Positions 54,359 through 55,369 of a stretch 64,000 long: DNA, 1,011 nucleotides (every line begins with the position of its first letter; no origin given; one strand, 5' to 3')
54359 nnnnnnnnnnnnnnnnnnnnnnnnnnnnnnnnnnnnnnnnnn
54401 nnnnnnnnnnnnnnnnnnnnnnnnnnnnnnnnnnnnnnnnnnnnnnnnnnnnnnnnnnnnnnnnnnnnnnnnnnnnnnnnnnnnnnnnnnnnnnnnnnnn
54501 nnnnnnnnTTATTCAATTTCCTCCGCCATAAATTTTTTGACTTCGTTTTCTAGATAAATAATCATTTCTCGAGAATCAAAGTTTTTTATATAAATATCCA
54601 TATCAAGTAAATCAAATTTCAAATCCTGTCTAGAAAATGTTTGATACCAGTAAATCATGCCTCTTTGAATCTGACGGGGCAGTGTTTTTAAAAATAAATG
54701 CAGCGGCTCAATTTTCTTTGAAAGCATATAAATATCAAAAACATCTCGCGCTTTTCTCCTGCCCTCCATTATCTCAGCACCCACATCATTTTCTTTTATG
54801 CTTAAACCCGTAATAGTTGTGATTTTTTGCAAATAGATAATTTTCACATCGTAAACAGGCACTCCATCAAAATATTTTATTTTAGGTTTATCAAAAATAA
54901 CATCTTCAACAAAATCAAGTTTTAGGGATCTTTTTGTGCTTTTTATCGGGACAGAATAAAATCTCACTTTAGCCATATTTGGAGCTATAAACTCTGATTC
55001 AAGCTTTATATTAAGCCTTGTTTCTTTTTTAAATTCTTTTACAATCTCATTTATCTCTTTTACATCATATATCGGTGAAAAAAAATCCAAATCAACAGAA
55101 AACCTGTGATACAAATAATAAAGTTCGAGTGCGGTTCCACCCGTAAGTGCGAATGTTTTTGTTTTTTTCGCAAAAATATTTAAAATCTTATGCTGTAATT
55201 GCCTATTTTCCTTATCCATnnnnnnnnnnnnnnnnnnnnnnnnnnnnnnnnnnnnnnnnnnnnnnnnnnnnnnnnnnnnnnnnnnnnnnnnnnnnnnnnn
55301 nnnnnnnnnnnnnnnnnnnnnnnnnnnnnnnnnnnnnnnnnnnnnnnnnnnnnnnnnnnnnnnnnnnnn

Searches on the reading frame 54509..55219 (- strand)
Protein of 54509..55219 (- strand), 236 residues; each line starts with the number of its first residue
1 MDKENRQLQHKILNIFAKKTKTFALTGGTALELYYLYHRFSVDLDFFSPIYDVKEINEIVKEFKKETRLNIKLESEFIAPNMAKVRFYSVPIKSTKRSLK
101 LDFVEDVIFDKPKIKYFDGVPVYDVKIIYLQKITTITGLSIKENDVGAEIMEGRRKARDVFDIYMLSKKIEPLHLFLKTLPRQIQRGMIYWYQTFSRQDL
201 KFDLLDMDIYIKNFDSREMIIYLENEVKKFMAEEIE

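Call 3: search_protein_families(library=pfam, proteins=[window:54509-55219:-], max_evalue=1)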
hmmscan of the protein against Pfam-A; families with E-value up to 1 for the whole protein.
window:54509-55219:- (236 aa): 1 family
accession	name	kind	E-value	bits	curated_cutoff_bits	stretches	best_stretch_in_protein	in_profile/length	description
PF08843.17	AbiEii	-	3.1e-17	63.7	22.5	1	17-170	9-171/238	Nucleotidyl transferase AbiEii toxin, Type IV TA system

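Call 4: search_protein_families(library=ncbifam, proteins=[window:54509-55219:-], max_evalue=1)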
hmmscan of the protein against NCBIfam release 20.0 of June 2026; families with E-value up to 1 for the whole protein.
window:54509-55219:- (236 aa): 0 families

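Call 5: search_protein_families(library=padloc, proteins=[window:54509-55219:-], max_evalue=1)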
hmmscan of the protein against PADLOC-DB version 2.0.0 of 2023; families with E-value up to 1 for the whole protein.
window:54509-55219:- (236 aa): 21 families
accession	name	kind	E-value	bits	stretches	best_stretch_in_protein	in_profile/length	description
PDLC02307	AbiEii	-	4.9e-16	57.2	1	3-171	6-150/219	AbiEii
PDLC02328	AbiEii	-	5.6e-14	50.5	1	13-169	5-144/203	AbiEii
PDLC02323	AbiEii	-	7.2e-10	36.9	1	2-171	18-187/248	AbiEii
PDLC02304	AbiEii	-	1.2e-09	36.5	1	12-170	31-190/260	AbiEii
PDLC02313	AbiEii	-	3.1e-09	34.7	2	8-65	27-86/254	AbiEii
PDLC02305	AbiEii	-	3.7e-07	27.7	2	21-46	43-69/306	AbiEii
PDLC02330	AbiEii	-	4.4e-07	27.8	1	20-204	24-191/219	AbiEii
PDLC02296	AbiEii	-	5.5e-07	27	1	8-86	29-110/282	AbiEii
PDLC02290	AbiEii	-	2.7e-06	25.1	1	18-62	20-67/290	AbiEii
PDLC02292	AbiEii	-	1.3e-05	23.2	2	12-68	37-92/283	AbiEii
PDLC02321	AbiEii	-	0.0001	20.1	2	9-67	28-88/296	AbiEii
PDLC02294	AbiEii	-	0.00016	19.6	1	12-169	32-188/260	AbiEii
PDLC02306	AbiEii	-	0.00041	18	1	4-66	19-85/280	AbiEii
PDLC02324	AbiEii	-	0.00085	17.1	1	15-81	17-83/231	AbiEii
PDLC02298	AbiEii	-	0.00089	16.7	1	21-169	26-162/220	AbiEii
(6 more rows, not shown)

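Call 20: find_homologous_proteins(query=window:54509-55219:-)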
Query window:54509-55219:- (236 aa): 335 proteins with E <= 0.001 among 840 candidates; the best 120 are listed.
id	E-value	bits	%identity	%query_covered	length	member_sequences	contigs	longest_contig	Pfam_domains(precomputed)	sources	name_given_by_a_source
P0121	5.5e-148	509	100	100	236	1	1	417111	PF08843.18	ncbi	ncbi:MAG: nucleotidyl transferase AbiEii/AbiGii toxin family protein [Candidatus Omnitrophota bacter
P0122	3.0e-99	349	68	99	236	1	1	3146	PF08843.18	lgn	-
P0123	7.3e-96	338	67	100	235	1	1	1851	PF08843.18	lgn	-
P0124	1.5e-94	334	64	100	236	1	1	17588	PF08843.18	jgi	-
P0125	3.1e-93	330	65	100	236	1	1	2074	PF08843.18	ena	-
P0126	7.0e-93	329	66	100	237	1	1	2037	PF08843.18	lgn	-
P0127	8.3e-93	328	63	100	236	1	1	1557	PF08843.18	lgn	-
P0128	8.4e-93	328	64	99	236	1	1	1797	PF08843.18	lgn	-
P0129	1.0e-92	328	65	100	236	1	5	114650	PF08843.18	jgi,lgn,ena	jgi:predicted nucleotidyltransferase component of viral defense system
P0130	1.1e-92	328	66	100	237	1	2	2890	PF08843.18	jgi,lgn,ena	-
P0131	1.6e-92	327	65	98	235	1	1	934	PF08843.18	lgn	-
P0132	3.6e-92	326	62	100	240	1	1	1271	PF08843.18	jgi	jgi:predicted nucleotidyltransferase component of viral defense system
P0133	3.8e-92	326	64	99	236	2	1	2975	PF08843.18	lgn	-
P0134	6.4e-92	325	63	99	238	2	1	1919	PF08843.18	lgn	-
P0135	9.2e-92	325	64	99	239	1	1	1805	PF08843.18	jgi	jgi:predicted nucleotidyltransferase component of viral defense system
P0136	1.1e-91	325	63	100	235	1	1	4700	PF08843.18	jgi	jgi:DNA-binding transcriptional MerR regulator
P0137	1.2e-91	324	64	100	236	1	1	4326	PF08843.18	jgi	jgi:predicted nucleotidyltransferase component of viral defense system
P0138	2.7e-91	323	63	97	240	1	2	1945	PF08843.18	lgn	-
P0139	3.0e-91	323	63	100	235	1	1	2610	PF08843.18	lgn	-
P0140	3.3e-91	323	63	99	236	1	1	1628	PF08843.18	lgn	-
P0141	4.5e-91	323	65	97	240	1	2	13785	PF08843.18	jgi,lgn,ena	-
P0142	4.8e-91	323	62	99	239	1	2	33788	PF08843.18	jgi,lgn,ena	-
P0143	7.3e-91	322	63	99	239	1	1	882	PF08843.18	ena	-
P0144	1.3e-90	321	63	100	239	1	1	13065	PF08843.18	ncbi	-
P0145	1.8e-90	321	64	100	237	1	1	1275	PF08843.18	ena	-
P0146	1.9e-90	321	62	100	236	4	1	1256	PF08843.18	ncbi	-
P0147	2.3e-90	320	62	100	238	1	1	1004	PF08843.18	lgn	-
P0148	3.0e-90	320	64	100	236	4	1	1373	PF08843.18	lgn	-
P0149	3.1e-90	320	60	100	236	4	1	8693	PF08843.18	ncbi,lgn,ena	-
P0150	6.1e-90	319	63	100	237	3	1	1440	PF08843.18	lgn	-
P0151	7.5e-90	319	64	100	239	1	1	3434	PF08843.18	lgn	-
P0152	1.1e-89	318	64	100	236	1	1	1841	PF08843.18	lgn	-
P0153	1.1e-89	318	62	98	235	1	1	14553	PF08843.18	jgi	-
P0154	1.3e-89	318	64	95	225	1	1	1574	PF08843.18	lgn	-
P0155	1.6e-89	318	62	100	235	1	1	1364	PF08843.18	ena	-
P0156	1.7e-89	317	63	100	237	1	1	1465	PF08843.18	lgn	-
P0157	2.4e-89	317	62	100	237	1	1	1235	PF08843.18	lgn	-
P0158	2.6e-89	317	63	100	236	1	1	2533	PF08843.18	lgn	-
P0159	2.8e-89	317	63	98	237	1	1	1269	PF08843.18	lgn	-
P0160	3.3e-89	317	62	98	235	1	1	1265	PF08843.18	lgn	-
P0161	3.6e-89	316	64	98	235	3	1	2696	PF08843.18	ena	-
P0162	4.4e-89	316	62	100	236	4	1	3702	PF08843.18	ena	-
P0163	7.3e-89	315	61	100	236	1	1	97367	PF08843.18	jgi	jgi:predicted nucleotidyltransferase component of viral defense system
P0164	1.0e-88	315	62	100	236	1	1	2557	PF08843.18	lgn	-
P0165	1.0e-88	315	59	100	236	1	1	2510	PF08843.18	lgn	-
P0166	1.1e-88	315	62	99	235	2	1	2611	PF08843.18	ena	-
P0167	1.7e-88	314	59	100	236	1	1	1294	PF08843.18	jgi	jgi:predicted nucleotidyltransferase component of viral defense system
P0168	2.0e-88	314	64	100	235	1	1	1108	PF08843.18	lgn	-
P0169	2.4e-88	314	60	100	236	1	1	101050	PF08843.18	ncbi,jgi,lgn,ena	ncbi:MAG: nucleotidyl transferase AbiEii/AbiGii toxin family protein [Candidatus Omnitrophota bacter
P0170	2.6e-88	314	60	99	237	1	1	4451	PF08843.18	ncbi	-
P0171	4.1e-88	313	57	99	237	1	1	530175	PF08843.18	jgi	jgi:predicted nucleotidyltransferase component of viral defense system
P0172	5.4e-88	313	62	99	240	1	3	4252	PF08843.18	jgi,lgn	-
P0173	5.4e-88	313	63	99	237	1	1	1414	PF08843.18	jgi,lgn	-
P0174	5.9e-88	312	61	100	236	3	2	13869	PF08843.18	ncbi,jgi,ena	-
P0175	6.1e-88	312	63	100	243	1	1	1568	PF08843.18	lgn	-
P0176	6.6e-88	312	62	99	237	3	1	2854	PF08843.18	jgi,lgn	jgi:predicted nucleotidyltransferase component of viral defense system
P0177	6.7e-88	312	62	100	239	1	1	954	PF08843.18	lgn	-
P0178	1.6e-87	311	60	98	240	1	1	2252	PF08843.18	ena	-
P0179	1.7e-87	311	60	100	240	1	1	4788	PF08843.18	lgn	-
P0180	1.7e-87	311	60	99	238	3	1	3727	PF08843.18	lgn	-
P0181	1.7e-87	311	61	100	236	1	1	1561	PF08843.18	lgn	-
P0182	1.8e-87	311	62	99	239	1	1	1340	PF08843.18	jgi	jgi:predicted nucleotidyltransferase component of viral defense system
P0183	1.9e-87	311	61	100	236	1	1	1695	PF08843.18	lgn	-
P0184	2.2e-87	311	62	100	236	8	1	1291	PF08843.18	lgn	-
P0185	3.3e-87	310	61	100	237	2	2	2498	PF08843.18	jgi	jgi:hypothetical protein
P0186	3.6e-87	310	62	100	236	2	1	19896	PF08843.18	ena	-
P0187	4.0e-87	310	60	99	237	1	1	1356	PF08843.18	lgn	-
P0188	4.1e-87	310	60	100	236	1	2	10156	PF08843.18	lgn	-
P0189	4.3e-87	310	62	100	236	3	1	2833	PF08843.18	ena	-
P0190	4.6e-87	310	61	99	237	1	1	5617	PF08843.18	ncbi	-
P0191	5.1e-87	309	63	100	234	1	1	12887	PF08843.18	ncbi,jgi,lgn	ncbi:MAG: nucleotidyl transferase AbiEii/AbiGii toxin family protein [Candidatus Omnitrophota bacter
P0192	5.4e-87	309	60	100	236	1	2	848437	PF08843.18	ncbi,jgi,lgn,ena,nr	ncbi:MAG: nucleotidyl transferase AbiEii/AbiGii toxin family protein [Candidatus Omnitrophica bacter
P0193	5.7e-87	309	61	100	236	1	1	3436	PF08843.18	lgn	-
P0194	5.9e-87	309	59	99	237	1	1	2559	PF08843.18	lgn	-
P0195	6.2e-87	309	62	100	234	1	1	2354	PF08843.18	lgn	-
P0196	7.0e-87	309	58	100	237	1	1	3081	PF08843.18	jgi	jgi:predicted nucleotidyltransferase component of viral defense system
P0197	7.1e-87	309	63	100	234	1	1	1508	PF08843.18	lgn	-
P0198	7.8e-87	309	60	99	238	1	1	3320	PF08843.18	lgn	-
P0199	8.9e-87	309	63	98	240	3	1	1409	PF08843.18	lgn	-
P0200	1.0e-86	308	59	99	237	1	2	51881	PF08843.18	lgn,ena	-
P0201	1.0e-86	308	61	99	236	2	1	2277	PF08843.18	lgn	-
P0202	1.3e-86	308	60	100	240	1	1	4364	PF08843.18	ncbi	-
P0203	1.4e-86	308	59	100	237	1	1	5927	PF08843.18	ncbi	-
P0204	1.5e-86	308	60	100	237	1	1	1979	PF08843.18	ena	-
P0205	1.5e-86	308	59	97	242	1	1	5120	PF08843.18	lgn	-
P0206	2.0e-86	307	63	98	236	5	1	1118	PF08843.18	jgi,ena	-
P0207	2.2e-86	307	59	100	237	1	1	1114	PF08843.18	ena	-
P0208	2.3e-86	307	62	100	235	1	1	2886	PF08843.18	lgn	-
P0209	2.5e-86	307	60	100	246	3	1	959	PF08843.18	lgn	-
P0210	2.6e-86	307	59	100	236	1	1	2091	PF08843.18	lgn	-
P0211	3.6e-86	307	60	100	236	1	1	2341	PF08843.18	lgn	-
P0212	4.4e-86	306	62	96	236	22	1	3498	PF08843.18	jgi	-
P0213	4.6e-86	306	60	100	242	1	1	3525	PF08843.18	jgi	jgi:predicted nucleotidyltransferase component of viral defense system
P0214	4.8e-86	306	60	100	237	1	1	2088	PF08843.18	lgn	-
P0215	6.0e-86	306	59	100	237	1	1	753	PF08843.18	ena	-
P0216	7.1e-86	306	59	100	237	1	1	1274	PF08843.18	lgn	-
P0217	1.1e-85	305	60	100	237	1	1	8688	PF08843.18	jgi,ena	-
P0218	1.2e-85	305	60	100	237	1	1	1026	PF08843.18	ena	-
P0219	1.8e-85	304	58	100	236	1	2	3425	PF08843.18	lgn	-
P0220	2.0e-85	304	63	100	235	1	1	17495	PF08843.18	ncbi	ncbi:MAG: nucleotidyl transferase AbiEii/AbiGii toxin family protein [Candidatus Omnitrophota bacter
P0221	3.0e-85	304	60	100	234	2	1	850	PF08843.18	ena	-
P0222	3.2e-85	303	58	100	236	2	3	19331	PF08843.18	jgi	jgi:predicted nucleotidyltransferase component of viral defense system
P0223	3.2e-85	303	58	100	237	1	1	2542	PF08843.18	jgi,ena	-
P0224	3.5e-85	303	58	100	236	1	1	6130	PF08843.18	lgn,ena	-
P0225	3.7e-85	303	59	100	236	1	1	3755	PF08843.18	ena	-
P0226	3.8e-85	303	59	100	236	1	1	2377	PF08843.18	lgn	-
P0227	4.0e-85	303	60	98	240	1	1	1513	PF08843.18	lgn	-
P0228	4.2e-85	303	59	100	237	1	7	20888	PF08843.18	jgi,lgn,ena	-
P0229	4.4e-85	303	58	100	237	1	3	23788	PF08843.18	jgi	jgi:hypothetical protein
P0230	4.4e-85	303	59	100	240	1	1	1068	PF08843.18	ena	-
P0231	5.0e-85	303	60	100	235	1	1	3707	PF08843.18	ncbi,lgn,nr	ncbi:MAG: nucleotidyl transferase AbiEii/AbiGii toxin family protein, partial [Candidatus Omnitrophi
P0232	6.5e-85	303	58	100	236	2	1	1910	PF08843.18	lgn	-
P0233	6.9e-85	302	60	97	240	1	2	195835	PF08843.18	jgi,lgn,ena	-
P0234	7.3e-85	302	59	100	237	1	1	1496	PF08843.18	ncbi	-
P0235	9.2e-85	302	59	100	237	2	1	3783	PF08843.18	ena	-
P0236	1.1e-84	302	59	100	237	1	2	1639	PF08843.18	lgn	-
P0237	1.1e-84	302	62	96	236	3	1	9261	PF08843.18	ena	-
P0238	1.2e-84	302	61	100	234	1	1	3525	PF08843.18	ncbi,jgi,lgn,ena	ncbi:MAG: nucleotidyl transferase AbiEii/AbiGii toxin family protein [Candidatus Omnitrophota bacter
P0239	1.2e-84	302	59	98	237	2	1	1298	PF08843.18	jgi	-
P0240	1.3e-84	301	59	100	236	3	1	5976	PF08843.18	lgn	-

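Call 21: search_solved_structures(query=window:54509-55219:-, max_evalue=10, show_alignments=3)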
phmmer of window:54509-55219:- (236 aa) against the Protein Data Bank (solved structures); distinct sequences matched with E-value up to 10: 4.
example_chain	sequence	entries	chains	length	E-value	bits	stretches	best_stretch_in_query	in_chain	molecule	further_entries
4o8s_A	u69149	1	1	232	0.0054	19.8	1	21-172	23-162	Putative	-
4ok0_A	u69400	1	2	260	0.0078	19.3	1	21-172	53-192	Putative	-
6zlj_A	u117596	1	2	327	1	12.4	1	103-183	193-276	Epimerase domain-containing protein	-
6zl6_A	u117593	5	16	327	1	12.4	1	103-183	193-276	Epimerase domain-containing protein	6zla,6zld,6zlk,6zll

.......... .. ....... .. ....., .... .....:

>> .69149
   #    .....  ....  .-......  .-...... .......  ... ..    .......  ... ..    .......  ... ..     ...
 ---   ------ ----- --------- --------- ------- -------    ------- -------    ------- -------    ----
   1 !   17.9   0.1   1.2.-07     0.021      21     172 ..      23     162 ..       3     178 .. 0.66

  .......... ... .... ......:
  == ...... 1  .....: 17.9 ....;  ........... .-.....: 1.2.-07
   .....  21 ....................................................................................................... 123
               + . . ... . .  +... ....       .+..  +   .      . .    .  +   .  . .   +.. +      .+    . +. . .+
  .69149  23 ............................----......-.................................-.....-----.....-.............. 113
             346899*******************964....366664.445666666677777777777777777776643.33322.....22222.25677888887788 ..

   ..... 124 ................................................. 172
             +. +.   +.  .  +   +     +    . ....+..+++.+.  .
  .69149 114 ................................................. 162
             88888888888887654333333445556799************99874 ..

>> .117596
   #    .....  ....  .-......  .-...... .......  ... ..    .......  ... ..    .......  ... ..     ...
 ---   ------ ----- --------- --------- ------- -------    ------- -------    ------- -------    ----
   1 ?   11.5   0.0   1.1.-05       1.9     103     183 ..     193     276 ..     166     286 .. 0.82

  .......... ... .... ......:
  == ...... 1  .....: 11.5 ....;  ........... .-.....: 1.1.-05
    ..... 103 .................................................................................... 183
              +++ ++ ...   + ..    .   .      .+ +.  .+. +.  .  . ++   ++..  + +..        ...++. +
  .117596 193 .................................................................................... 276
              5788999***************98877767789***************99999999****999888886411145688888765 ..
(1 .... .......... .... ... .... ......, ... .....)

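Call 36: search_solved_structures(query=A3, max_evalue=10, show_alignments=4)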
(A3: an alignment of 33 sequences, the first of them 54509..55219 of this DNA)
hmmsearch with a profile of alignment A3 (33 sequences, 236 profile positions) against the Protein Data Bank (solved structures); distinct sequences matched with E-value up to 10: 4.
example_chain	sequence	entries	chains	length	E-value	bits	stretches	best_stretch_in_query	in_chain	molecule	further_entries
4o8s_A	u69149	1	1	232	1.2e-06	31.4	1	12-170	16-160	Putative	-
4ok0_A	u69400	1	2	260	1.8e-06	30.8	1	12-170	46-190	Putative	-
8urq_B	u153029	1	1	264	0.37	13.4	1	31-77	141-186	Meiotic recombination protein REC102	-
8uru_B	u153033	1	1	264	0.43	13.2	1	31-77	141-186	Meiotic recombination protein REC102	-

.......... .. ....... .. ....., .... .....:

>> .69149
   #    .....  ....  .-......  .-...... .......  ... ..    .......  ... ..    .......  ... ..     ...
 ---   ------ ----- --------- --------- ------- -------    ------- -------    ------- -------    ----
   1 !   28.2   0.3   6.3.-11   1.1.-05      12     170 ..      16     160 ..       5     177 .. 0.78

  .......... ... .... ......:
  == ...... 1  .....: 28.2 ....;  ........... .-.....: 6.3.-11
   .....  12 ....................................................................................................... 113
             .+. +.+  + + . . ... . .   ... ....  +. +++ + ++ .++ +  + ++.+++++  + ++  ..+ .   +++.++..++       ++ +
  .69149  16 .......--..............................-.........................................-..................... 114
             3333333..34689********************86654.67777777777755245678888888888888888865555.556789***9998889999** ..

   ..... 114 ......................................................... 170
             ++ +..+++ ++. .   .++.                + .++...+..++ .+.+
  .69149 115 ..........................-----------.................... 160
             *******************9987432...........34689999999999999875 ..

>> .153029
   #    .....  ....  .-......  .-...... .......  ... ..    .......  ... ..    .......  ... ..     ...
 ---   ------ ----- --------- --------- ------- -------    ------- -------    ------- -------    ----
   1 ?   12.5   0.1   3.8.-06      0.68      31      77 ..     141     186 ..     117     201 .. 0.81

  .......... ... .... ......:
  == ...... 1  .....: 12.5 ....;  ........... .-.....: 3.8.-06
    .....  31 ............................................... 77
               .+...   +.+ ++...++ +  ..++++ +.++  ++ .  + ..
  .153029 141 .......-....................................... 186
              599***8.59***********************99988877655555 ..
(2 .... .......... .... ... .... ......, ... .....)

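Call 77: find_encoding_contigs(protein=P0171, flank=2500, max_places=2)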
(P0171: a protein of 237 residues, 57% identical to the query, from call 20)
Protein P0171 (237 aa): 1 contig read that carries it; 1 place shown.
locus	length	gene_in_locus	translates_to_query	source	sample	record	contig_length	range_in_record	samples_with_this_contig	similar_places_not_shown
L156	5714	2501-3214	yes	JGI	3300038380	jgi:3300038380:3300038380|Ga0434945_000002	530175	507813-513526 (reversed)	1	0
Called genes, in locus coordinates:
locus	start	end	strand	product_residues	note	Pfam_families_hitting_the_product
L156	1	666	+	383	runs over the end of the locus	PF00535:Glycos_transf_2, PF10111:Glyco_tranf_2_2, PF13506:Glyco_transf_21, PF13641:Glyco_tranf_2_3, PF13632:Glyco_trans_2_3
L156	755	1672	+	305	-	PF01180:DHO_dh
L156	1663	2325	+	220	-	PF00215:OMPdecase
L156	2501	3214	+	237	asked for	PF08843:AbiEii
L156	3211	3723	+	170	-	PF12844:HTH_19 (weak), PF13560:HTH_31, PF13744:HTH_37 (faint), PF01381:HTH_3, PF13443:HTH_26 (weak)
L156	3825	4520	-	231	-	PF09019:EcoRII-C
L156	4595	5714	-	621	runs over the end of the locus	PF01726:LexA_DNA_bind, PF00717:Peptidase_S24, PF01555:N6_N4_Mtase, PF01170:UPF0020 (faint), PF13847:Methyltransf_31 (faint)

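Call 78: find_encoding_contigs(protein=P0192, flank=2500, max_places=2)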
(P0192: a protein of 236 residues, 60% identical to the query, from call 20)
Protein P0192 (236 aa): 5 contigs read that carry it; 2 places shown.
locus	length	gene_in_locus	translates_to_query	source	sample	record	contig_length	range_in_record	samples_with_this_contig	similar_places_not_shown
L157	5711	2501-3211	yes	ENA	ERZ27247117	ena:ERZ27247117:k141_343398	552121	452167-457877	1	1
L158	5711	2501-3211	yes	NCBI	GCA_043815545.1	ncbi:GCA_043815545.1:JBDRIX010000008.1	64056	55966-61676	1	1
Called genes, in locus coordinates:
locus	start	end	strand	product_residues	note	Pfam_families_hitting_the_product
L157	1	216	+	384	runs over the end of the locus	PF13742:tRNA_anti_2, PF01336:tRNA_anti-codon, PF02601:Exonuc_VII_L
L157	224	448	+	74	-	PF02609:Exonuc_VII_S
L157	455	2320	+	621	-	PF13292:DXP_synthase_N, PF02779:Transket_pyr, PF02780:Transketolase_C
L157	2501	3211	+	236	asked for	PF08843:AbiEii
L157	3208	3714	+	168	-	PF24250:HVO_2718 (weak), PF12844:HTH_19 (weak), PF13560:HTH_31, PF01381:HTH_3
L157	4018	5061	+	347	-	PF01855:POR_N, PF17147:PFOR_II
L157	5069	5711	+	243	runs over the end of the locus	PF02775:TPP_enzyme_C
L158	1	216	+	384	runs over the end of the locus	PF13742:tRNA_anti_2, PF01336:tRNA_anti-codon, PF02601:Exonuc_VII_L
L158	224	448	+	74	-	PF02609:Exonuc_VII_S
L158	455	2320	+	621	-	PF13292:DXP_synthase_N, PF02779:Transket_pyr, PF02780:Transketolase_C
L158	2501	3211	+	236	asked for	PF08843:AbiEii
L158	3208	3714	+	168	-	PF24250:HVO_2718 (weak), PF12844:HTH_19 (weak), PF13560:HTH_31, PF01381:HTH_3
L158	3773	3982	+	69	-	PF12797:Fer4_2 (faint), PF12837:Fer4_6 (faint), PF12838:Fer4_7 (faint), PF13237:Fer4_10 (weak), PF14697:Fer4_21 (faint), PF00037:Fer4 (faint), PF13187:Fer4_9 (weak)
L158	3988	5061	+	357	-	PF01855:POR_N, PF17147:PFOR_II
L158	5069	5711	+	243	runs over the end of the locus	PF02775:TPP_enzyme_C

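Call 79: find_encoding_contigs(protein=P0233, flank=2500, max_places=2)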
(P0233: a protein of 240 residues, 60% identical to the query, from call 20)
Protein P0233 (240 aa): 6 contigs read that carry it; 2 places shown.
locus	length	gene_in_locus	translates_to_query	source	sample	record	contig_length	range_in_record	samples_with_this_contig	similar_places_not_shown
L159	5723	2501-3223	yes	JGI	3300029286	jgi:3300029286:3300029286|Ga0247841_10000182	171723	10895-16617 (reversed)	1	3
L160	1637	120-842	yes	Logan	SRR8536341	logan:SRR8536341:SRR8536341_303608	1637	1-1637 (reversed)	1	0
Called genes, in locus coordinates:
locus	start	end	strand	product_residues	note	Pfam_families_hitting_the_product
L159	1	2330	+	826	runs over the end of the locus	PF00521:DNA_topoisoIV, PF03989:DNA_gyraseA_C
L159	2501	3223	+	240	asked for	PF08843:AbiEii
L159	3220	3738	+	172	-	PF01381:HTH_3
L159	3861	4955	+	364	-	PF02275:CBAH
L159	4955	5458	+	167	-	PF04403:PqiA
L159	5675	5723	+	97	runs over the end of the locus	-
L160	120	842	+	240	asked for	PF08843:AbiEii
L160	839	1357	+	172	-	PF01381:HTH_3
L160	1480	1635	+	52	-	?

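Call 80: find_encoding_contigs(protein=P0129, flank=2000, max_places=1)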
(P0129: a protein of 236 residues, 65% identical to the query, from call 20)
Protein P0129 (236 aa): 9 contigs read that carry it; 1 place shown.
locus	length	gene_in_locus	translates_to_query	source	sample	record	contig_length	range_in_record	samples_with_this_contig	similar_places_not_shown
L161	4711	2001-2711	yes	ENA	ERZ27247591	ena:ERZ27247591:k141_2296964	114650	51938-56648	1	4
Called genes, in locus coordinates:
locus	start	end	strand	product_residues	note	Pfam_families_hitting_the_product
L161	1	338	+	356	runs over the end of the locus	-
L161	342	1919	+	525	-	PF01488:Shikimate_DH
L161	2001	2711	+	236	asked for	PF08843:AbiEii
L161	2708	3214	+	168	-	PF13744:HTH_37 (weak), PF12844:HTH_19, PF13560:HTH_31 (weak), PF01381:HTH_3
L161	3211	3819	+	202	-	PF00881:Nitroreductase, PF14512:TM1586_NiRdase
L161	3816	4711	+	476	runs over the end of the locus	PF00890:FAD_binding_2 (weak), PF00996:GDI (faint), PF01266:DAO (weak), PF01593:Amino_oxidase, PF01946:Thi4 (weak), PF07992:Pyr_redox_2 (weak), PF12831:FAD_oxidored (weak), PF13450:NAD_binding_8, +1 more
